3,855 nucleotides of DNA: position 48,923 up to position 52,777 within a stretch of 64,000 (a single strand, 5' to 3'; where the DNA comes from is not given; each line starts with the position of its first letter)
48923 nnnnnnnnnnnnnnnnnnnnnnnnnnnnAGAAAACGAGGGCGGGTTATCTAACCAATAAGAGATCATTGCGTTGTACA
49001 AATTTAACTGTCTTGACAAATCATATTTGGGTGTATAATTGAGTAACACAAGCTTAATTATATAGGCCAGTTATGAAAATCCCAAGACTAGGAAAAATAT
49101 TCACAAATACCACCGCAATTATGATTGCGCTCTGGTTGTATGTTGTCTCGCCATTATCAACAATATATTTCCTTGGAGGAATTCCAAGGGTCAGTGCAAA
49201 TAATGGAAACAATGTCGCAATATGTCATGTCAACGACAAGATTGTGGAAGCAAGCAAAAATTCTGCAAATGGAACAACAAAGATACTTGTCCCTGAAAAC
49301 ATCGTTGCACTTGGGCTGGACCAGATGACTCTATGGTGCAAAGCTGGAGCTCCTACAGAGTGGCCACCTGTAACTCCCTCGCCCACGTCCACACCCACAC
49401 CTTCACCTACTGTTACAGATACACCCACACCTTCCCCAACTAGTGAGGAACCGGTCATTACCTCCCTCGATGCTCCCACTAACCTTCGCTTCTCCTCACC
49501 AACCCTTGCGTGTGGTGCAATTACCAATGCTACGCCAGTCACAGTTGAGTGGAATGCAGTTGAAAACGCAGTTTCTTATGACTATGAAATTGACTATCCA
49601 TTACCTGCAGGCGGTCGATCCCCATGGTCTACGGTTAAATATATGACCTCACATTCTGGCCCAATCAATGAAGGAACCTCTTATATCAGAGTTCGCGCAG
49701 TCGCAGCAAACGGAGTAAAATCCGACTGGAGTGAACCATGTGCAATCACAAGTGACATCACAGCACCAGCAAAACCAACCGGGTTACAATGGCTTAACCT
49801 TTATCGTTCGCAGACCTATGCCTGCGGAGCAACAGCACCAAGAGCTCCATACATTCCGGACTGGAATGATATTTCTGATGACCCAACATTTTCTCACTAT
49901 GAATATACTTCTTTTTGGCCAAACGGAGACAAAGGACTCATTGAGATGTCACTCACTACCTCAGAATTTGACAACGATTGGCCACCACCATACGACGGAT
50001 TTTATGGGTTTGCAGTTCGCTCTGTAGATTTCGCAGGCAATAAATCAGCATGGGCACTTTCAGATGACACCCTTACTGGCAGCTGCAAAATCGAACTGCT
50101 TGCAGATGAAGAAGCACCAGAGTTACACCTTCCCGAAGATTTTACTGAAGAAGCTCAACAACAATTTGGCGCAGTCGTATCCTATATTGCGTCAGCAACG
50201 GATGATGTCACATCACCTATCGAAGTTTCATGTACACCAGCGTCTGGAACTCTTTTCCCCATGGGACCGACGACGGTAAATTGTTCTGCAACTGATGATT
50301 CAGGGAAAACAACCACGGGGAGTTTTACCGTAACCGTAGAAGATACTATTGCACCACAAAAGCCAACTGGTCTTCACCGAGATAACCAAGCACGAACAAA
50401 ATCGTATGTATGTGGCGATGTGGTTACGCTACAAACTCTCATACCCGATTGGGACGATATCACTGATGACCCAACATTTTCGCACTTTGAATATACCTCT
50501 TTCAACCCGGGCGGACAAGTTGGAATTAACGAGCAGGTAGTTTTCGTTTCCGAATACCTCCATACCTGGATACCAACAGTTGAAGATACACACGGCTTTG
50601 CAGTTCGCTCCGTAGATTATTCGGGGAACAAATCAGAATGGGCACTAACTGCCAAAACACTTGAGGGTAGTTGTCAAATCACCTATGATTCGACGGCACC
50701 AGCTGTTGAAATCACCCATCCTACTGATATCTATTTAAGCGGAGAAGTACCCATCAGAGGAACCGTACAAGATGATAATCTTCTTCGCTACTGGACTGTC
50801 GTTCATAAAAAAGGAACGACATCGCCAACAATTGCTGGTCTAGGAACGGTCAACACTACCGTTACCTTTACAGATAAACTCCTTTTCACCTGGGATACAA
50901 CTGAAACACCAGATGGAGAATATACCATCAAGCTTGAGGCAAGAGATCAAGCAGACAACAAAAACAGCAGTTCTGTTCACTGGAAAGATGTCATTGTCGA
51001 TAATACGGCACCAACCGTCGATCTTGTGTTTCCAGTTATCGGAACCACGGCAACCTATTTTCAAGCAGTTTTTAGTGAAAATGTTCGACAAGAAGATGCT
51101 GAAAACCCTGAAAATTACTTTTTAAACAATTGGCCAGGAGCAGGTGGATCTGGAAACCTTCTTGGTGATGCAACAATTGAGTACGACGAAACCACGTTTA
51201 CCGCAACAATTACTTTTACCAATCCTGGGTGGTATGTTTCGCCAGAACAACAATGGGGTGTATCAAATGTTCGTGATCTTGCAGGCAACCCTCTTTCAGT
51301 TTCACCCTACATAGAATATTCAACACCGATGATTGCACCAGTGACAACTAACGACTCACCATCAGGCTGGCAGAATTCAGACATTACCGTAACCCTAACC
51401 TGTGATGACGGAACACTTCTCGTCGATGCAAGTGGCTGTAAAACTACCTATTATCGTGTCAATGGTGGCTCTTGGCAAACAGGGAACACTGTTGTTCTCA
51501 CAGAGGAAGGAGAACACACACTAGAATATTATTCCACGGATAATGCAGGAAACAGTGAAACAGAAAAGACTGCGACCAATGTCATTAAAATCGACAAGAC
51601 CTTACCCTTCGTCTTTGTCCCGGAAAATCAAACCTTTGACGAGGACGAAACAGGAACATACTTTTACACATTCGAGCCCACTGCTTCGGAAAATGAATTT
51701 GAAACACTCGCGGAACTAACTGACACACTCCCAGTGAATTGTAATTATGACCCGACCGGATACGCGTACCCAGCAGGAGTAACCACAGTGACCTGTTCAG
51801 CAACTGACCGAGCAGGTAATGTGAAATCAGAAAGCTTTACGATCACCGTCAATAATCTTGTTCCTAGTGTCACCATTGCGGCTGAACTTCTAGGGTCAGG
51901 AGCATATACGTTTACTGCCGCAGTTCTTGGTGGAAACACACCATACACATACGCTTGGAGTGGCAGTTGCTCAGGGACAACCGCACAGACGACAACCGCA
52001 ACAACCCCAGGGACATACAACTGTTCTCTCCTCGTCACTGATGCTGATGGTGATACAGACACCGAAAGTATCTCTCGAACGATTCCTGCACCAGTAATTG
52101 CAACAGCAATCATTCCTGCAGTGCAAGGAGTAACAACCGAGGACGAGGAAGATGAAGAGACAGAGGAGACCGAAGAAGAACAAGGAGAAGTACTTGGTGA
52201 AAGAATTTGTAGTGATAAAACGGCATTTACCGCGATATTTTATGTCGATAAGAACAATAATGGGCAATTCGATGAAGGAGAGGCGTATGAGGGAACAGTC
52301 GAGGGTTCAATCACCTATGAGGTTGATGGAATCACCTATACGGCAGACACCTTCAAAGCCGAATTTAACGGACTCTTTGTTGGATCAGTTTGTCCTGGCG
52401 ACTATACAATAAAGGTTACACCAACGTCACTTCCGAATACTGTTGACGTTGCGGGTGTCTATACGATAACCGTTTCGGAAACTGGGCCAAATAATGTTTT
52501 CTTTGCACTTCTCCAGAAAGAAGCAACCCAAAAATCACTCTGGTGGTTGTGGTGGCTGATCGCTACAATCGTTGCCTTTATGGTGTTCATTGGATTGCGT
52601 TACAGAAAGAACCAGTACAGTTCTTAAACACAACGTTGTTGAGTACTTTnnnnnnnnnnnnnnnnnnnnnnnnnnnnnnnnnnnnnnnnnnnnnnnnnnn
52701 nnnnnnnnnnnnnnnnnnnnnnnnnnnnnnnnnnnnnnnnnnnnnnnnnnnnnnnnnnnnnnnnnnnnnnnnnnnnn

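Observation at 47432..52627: Tandem pair of paralogous giant surface proteins sharing promoter core, N-terminal ICH modules and a C-terminal SdrD-B-like domain plus W-rich membrane anchor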

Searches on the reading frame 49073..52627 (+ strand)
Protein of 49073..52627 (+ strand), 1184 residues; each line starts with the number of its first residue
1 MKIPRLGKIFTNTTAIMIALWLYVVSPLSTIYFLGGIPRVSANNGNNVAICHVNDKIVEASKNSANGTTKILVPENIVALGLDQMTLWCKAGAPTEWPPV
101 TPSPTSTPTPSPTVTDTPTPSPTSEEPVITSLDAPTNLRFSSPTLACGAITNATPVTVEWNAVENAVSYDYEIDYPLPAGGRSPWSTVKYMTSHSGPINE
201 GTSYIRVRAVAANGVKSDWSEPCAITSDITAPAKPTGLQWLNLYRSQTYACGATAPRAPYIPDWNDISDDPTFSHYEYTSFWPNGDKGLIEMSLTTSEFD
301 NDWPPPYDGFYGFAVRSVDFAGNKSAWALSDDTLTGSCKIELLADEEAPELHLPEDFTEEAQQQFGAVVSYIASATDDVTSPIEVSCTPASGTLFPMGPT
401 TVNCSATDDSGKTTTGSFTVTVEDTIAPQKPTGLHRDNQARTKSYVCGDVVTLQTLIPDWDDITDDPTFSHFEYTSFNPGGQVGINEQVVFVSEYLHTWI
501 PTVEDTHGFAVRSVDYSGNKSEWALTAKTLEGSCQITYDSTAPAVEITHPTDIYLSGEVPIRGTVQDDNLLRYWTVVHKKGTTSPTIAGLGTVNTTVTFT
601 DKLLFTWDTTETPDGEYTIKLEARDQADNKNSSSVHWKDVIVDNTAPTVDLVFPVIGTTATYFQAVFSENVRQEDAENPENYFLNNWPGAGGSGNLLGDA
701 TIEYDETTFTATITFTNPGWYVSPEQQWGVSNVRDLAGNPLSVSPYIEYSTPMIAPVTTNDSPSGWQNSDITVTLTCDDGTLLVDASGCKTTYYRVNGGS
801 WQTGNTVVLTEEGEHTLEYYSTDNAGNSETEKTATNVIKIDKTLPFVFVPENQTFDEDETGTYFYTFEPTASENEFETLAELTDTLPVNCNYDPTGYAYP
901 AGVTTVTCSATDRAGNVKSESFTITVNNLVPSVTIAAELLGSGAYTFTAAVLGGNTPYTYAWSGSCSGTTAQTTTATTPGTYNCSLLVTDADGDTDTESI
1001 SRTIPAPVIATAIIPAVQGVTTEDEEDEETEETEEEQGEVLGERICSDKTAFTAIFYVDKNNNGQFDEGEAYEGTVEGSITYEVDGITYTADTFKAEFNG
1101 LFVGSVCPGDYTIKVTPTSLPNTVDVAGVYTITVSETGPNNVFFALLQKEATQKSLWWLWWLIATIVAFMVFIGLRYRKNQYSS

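Call 5: search_protein_families(library=pfam, proteins=[window:49073-52627:+], max_evalue=1)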
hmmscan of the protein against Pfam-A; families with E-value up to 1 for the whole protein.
window:49073-52627:+ (1184 aa): 9 families
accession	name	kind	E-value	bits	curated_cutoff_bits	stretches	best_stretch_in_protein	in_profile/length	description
PF02494.22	HYR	-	4.9e-12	46.5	21.7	2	345-422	2-81/81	HYR domain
PF19077.6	Big_13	-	1.4e-09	38.8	27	3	782-835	43-97/102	Bacterial Ig-like domain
PF13750.12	Big_3_3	-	1.4e-08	35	27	1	605-653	5-52/157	Bacterial Ig-like domain (group 3)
PF13754.12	Big_3_4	-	0.00053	20.3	27.3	1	787-830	10-51/106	Domain of unknown function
PF15418.12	DUF4625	-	0.0083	16.8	27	0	978-1001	104-127/131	Domain of unknown function (DUF4625)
PF14347.11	DUF4399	-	0.027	15.3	28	0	803-840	52-88/91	Domain of unknown function (DUF4399)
PF20164.4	GspA_SrpA_N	-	0.038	14.8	27.4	0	601-644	80-113/117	GspA/SrpA SigLec-like domain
PF07495.19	Y_Y_Y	-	0.079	13.3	26.6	0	610-633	33-56/65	Y_Y_Y domain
PF09136.16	Glucodextran_B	-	0.16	12.3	27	0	902-927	57-82/83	Glucodextranase, domain B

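Call 8: search_protein_families(library=ncbifam, proteins=[window:49073-52627:+], max_evalue=1)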
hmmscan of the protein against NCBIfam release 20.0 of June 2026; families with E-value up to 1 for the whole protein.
window:49073-52627:+ (1184 aa): 3 families
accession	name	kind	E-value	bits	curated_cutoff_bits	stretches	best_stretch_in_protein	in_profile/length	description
NF047446.1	barrel_OmpL47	domain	2.2e-24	85.7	40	2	771-836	5-66/68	OmpL47-type beta-barrel domain-containing protein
NF047441.1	Lepto_OmpL47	equivalog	5.3e-12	46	250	1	765-938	69-242/336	multi-beta-barrel domain surface protein OmpL47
NF005096.0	PRK06524.1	equivalog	0.05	11.7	684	1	584-653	320-391/493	biotin carboxylase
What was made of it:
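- Closest known: HYR / bacterial Ig-like. Same: Gene 2 passes the curated thresholds for HYR (46.5 vs 21.7 bits), Big_13, Big_3_3 and barrel_OmpL47 (85.7 vs 40 bits) (calls 5, 8).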

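Call 42: find_encoding_contigs(protein=window:49073-52627:+, flank=3000, max_places=4)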
Protein window:49073-52627:+ (1184 aa): 1 contig read that carries it; 1 place shown.
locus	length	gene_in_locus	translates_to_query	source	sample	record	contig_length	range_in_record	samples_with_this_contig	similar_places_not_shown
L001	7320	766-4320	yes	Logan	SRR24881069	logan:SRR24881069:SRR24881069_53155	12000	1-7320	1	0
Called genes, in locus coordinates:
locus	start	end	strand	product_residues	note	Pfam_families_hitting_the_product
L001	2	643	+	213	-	?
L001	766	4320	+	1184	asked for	PF19077:Big_13 (faint), PF13750:Big_3_3 (faint), PF02494:HYR (weak)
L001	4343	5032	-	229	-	PF00625:Guanylate_kin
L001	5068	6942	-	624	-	PF00009:GTP_EFTU, PF01926:MMR_HSR1 (weak), PF03144:GTP_EFTU_D2 (weak), PF22042:EF-G_D2 (faint), PF00679:EFG_C, PF21018:BipA_C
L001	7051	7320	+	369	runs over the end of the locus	-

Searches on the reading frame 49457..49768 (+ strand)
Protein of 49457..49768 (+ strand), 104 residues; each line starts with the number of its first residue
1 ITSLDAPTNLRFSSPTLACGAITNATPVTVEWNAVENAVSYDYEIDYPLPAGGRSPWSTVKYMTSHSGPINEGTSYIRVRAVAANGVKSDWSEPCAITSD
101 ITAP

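Call 96: search_protein_families(library=pfam, proteins=[window:49457-49768:+], max_evalue=1)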
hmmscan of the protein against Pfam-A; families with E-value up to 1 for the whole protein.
window:49457-49768:+ (104 aa): 1 family
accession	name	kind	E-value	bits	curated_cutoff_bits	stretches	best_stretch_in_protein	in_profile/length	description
PF25788.1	Ig_Rha78A_N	-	0.12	13.1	27.4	1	75-96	77-98/105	Rha78A-like, N-terminal immunoglobulin domain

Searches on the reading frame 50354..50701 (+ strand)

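Call 96: search_protein_families(library=pfam, proteins=[window:50354-50701:+], max_evalue=1)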
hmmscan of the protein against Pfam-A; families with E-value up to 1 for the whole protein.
window:50354-50701:+ (116 aa): 1 family
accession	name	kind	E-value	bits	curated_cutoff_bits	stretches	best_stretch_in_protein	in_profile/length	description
PF01592.21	NifU_N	-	0.22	12.1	22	1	11-44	22-58/127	NifU-like N terminal domain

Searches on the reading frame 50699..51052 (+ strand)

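Call 96: search_protein_families(library=pfam, proteins=[window:50699-51052:+], max_evalue=1)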
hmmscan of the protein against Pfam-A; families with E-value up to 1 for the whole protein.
window:50699-51052:+ (118 aa): 8 families
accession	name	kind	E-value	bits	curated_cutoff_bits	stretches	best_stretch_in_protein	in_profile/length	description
PF13750.12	Big_3_3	-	5.3e-06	26.6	27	1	63-109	5-50/157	Bacterial Ig-like domain (group 3)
PF19077.6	Big_13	-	0.0042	18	27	1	53-101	56-101/102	Bacterial Ig-like domain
PF17936.7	Big_6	-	0.013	16.1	27.6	1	36-88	11-61/83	Bacterial Ig domain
PF17957.7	Big_7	-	0.017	16.2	24.1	1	1-78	1-69/70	Bacterial Ig domain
PF07495.19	Y_Y_Y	-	0.027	14.8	26.6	1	68-91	33-56/65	Y_Y_Y domain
PF05345.18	He_PIG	-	0.086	13.7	24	1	53-95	50-93/96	Putative Ig domain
PF22021.2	RbmA-like_FnIII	-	0.12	12.7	27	1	12-86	17-98/111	RbmA-like, FnIII domain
PF07491.16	PPI_Ypi1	-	0.18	12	27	1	77-102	2-26/57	Protein phosphatase inhibitor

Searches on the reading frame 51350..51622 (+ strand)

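Call 96: search_protein_families(library=pfam, proteins=[window:51350-51622:+], max_evalue=1)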
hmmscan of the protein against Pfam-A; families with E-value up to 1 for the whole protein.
window:51350-51622:+ (91 aa): 2 families
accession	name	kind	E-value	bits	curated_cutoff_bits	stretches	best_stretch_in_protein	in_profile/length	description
PF19077.6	Big_13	-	0.00014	22.7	27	1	22-76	42-97/102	Bacterial Ig-like domain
PF13754.12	Big_3_4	-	0.00066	20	27.3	1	28-74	10-54/106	Domain of unknown function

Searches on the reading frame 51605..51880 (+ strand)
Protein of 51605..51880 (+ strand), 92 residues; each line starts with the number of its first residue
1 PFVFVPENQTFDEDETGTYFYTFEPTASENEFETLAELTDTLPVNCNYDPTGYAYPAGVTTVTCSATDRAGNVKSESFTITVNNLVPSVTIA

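Call 96: search_protein_families(library=pfam, proteins=[window:51605-51880:+], max_evalue=1)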
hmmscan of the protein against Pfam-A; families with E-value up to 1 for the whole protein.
window:51605-51880:+ (92 aa): 3 families
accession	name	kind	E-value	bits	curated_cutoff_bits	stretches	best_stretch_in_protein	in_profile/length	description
PF02494.22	HYR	-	3.2e-05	24.6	21.7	1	1-82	6-81/81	HYR domain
PF19077.6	Big_13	-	0.001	19.9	27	1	55-82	72-100/102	Bacterial Ig-like domain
PF05345.18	He_PIG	-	0.023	15.5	24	1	52-83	63-96/96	Putative Ig domain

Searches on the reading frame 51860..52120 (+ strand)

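Call 96: search_protein_families(library=pfam, proteins=[window:51860-52120:+], max_evalue=1)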
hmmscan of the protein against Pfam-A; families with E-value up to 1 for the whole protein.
window:51860-52120:+ (87 aa): 7 families
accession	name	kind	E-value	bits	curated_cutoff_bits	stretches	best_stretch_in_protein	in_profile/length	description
PF00801.26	PKD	-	0.011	16.2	23.5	1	16-68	17-74/80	PKD domain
PF18911.6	PKD_4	-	0.011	16.2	27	1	23-73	29-83/85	PKD domain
PF22352.2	K319L-like_PKD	-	0.035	14.5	27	1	29-72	29-81/84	K319L-like, PKD domain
PF19116.6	DUF5801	-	0.11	13.2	27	1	43-71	106-134/137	Domain of unknown function (DUF5801)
PF13517.12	FG-GAP_3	-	0.12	13.4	26.9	1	22-69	12-58/61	FG-GAP-like repeat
PF15418.12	DUF4625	-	0.22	12.2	27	1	48-72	103-127/131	Domain of unknown function (DUF4625)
PF05642.16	Sporozoite_P67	-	0.8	8.2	28.9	1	32-85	279-331/727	Sporozoite P67 surface antigen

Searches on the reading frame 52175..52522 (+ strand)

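Call 13: search_protein_families(library=pfam, proteins=[window:52175-52522:+], max_evalue=10)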
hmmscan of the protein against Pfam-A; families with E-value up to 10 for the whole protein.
seq(116 aa): 3 families
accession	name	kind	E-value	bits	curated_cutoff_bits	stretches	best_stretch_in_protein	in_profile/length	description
PF16480.10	DUF5057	-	0.016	15.1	27.9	1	15-63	151-216/378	Domain of unknown function (DUF5057)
PF20009.4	GEVED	-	0.025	15.8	24.4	1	22-44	4-26/78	GEVED domain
PF22796.1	SlpA_N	-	0.067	13.8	27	1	30-63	39-68/166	SlpA N-terminal domain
